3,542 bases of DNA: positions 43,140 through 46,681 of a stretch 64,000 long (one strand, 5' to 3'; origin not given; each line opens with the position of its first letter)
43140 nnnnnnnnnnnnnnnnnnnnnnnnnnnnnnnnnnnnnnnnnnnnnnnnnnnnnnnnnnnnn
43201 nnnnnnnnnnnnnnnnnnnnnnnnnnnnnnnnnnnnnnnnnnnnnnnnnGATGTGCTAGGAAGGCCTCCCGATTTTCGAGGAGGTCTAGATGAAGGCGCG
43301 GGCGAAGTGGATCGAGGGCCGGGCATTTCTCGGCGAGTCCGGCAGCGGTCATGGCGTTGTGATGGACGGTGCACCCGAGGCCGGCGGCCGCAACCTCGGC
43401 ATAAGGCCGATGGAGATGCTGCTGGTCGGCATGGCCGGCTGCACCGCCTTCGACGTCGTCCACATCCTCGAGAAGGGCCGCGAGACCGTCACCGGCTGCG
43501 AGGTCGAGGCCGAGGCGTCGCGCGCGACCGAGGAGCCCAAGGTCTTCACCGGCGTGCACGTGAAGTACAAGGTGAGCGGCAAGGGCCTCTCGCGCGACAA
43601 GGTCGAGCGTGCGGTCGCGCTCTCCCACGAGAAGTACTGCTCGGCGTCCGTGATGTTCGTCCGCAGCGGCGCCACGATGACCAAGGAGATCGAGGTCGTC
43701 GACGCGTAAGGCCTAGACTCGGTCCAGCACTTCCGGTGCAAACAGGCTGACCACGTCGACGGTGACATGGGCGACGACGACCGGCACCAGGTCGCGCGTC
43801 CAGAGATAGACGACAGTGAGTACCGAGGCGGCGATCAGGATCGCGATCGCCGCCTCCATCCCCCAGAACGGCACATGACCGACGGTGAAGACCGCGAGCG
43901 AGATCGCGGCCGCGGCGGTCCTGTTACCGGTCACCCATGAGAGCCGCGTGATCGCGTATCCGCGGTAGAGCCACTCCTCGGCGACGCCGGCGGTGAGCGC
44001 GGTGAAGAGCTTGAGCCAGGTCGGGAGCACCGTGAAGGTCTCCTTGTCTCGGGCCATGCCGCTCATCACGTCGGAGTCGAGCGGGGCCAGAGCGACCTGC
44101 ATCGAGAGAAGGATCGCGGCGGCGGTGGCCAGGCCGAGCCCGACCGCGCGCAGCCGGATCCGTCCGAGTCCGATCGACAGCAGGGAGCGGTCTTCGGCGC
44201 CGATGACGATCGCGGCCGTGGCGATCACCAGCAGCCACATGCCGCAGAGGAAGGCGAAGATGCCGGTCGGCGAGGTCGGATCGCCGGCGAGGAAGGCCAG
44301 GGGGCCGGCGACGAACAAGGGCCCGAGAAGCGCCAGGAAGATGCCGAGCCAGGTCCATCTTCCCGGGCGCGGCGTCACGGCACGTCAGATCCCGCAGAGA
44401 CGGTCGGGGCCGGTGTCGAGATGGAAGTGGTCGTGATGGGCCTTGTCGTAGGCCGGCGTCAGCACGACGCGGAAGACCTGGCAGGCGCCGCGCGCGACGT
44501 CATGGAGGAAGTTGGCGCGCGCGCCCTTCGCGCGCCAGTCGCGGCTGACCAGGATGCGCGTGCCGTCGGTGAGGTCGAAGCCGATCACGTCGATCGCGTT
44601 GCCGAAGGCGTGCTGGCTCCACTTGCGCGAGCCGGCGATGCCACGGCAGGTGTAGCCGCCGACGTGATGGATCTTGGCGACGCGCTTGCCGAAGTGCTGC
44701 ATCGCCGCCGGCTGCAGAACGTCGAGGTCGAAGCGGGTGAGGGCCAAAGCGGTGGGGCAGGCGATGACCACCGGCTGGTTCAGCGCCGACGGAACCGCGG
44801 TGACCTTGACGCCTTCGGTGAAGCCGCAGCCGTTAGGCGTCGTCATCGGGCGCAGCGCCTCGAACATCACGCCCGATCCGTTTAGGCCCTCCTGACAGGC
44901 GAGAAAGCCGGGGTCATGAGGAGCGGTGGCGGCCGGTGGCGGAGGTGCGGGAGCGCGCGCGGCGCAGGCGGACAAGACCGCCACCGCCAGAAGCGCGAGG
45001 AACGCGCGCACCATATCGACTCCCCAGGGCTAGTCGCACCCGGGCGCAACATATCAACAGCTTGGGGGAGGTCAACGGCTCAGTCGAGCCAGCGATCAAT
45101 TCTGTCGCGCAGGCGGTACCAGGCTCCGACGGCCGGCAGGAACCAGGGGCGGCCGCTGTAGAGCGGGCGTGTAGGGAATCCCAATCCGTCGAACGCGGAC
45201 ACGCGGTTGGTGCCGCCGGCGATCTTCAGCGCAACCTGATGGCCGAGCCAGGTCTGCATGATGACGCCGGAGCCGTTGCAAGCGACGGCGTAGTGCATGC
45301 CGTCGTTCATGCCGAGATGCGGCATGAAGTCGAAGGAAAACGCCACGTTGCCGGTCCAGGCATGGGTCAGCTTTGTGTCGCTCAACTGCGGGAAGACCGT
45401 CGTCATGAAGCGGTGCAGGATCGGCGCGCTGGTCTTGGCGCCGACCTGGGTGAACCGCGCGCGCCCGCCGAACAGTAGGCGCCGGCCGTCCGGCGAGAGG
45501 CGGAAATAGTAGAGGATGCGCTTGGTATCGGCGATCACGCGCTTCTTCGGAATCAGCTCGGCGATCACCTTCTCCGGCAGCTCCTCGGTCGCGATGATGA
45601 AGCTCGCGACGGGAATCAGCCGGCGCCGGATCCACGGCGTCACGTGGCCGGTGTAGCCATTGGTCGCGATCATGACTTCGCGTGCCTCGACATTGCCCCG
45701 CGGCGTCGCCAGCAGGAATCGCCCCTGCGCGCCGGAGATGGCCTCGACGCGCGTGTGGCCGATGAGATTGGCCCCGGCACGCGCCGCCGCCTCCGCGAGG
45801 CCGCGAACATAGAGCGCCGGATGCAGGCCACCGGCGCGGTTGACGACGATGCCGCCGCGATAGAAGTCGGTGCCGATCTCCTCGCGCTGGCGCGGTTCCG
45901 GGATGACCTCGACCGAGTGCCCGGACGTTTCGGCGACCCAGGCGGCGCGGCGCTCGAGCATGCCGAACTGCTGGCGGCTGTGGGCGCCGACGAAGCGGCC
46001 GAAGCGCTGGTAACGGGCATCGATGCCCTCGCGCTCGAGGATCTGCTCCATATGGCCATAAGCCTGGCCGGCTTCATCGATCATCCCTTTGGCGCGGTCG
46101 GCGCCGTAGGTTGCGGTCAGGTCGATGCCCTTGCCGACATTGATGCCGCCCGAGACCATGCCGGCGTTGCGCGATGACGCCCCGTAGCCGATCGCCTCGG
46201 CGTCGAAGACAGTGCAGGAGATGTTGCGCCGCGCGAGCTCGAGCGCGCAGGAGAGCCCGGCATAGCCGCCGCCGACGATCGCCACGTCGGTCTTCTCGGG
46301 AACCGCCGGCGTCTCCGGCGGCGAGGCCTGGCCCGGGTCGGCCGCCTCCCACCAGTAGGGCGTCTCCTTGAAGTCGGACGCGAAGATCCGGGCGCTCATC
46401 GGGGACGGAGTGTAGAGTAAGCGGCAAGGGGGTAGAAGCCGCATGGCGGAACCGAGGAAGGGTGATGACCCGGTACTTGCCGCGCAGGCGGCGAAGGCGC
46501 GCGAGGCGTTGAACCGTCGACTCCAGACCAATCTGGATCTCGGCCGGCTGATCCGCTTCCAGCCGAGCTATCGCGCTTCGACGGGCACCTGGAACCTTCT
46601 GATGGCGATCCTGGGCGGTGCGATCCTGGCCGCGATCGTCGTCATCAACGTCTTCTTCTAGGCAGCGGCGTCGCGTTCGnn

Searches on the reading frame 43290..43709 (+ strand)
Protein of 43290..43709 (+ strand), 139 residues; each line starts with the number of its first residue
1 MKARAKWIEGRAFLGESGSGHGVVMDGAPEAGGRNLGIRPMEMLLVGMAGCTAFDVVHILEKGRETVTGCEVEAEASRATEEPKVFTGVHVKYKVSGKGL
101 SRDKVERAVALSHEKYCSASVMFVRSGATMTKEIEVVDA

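Call 72: search_protein_families(library=pfam, proteins=[window:43290-43709:+], max_evalue=0.000001)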
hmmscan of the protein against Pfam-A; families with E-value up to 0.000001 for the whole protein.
window:43290-43709:+ (139 aa): 1 family
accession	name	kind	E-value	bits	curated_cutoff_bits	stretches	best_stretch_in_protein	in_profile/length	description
PF02566.24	OsmC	-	1.7e-17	64.1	27.5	1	34-129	2-96/100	OsmC-like protein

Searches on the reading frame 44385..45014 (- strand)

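Call 10: search_protein_families(library=ncbifam, proteins=[window:44385-45014:-], max_evalue=0.00001)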
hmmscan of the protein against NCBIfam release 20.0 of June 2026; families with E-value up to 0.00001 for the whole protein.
window:44385-45014:- (209 aa): 0 families

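Call 73: search_protein_families(library=pfam, proteins=[window:44385-45014:-], max_evalue=0.000001)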
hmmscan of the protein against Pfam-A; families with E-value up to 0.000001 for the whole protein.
window:44385-45014:- (209 aa): 1 family
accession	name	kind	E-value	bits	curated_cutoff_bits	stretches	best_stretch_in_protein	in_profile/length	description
PF06904.17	Extensin-like_C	-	2.9e-51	174.6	25.4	1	39-207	2-175/176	Extensin-like protein C-terminus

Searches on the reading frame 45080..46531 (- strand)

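Call 10: search_protein_families(library=ncbifam, proteins=[window:45080-46531:-], max_evalue=0.00001)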
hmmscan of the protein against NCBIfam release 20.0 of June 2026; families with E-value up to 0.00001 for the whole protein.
window:45080-46531:- (483 aa): 12 families
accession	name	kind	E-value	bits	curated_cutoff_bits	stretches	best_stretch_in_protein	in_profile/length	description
NF050086.1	pipecolate_AmaA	exception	2.1e-56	191.4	600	1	76-438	21-381/425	L-pipecolate oxidase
TIGR03329.1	Phn_aa_oxid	hypoth_equivalog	1e-41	143.2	632.8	1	58-438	1-391/460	putative aminophosphonate oxidoreductase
TIGR02352.1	thiamin_ThiO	equivalog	9.6e-21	74.2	250.8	1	83-439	1-349/351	glycine oxidase ThiO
TIGR03197.1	MnmC_Cterm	equivalog_domain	1.4e-14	54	174.2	1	82-293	1-201/400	FAD-dependent 5-carboxymethylaminomethyl-2-thiouridine(34) oxidoreductase MnmC1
TIGR01373.1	soxB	subfamily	2.4e-13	49.7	529.45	1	75-409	25-352/407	sarcosine oxidase subunit beta family protein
NF002480.1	PRK01747.1-1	equivalog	1.2e-12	47.1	540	1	69-293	237-450/645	bifunctional tRNA (5-methylaminomethyl-2-thiouridine)(34)-methyltransferase MnmC2/FAD-dependent 5-carboxymethylaminomethyl-2-thiouridine(34)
NF009074.0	PRK12409.1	equivalog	1.6e-07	30.9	494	0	156-408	113-372/410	D-amino acid dehydrogenase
TIGR03364.1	HpnW_proposed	hypoth_equivalog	2.3e-07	30.2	285.1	1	81-291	1-194/365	TIGR03364 family FAD-dependent oxidoreductase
TIGR04046.1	MSMEG_0569_nitr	hypoth_equivalog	7.1e-07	28.5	498.35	0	249-305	84-141/400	MSMEG_0569 family flavin-dependent oxidoreductase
NF033460.1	glycerol3P_ox_II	equivalog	2.2e-06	27.1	460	0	80-132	1-54/361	type 2 glycerol-3-phosphate oxidase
TIGR03467.1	HpnE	equivalog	2.6e-06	27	283.05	1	83-112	1-30/430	hydroxysqualene dehydroxylase HpnE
TIGR04018.1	Bthiol_YpdA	hypoth_equivalog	3.9e-06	25.9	339.9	0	82-114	1-33/316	YpdA family putative bacillithiol disulfide reductase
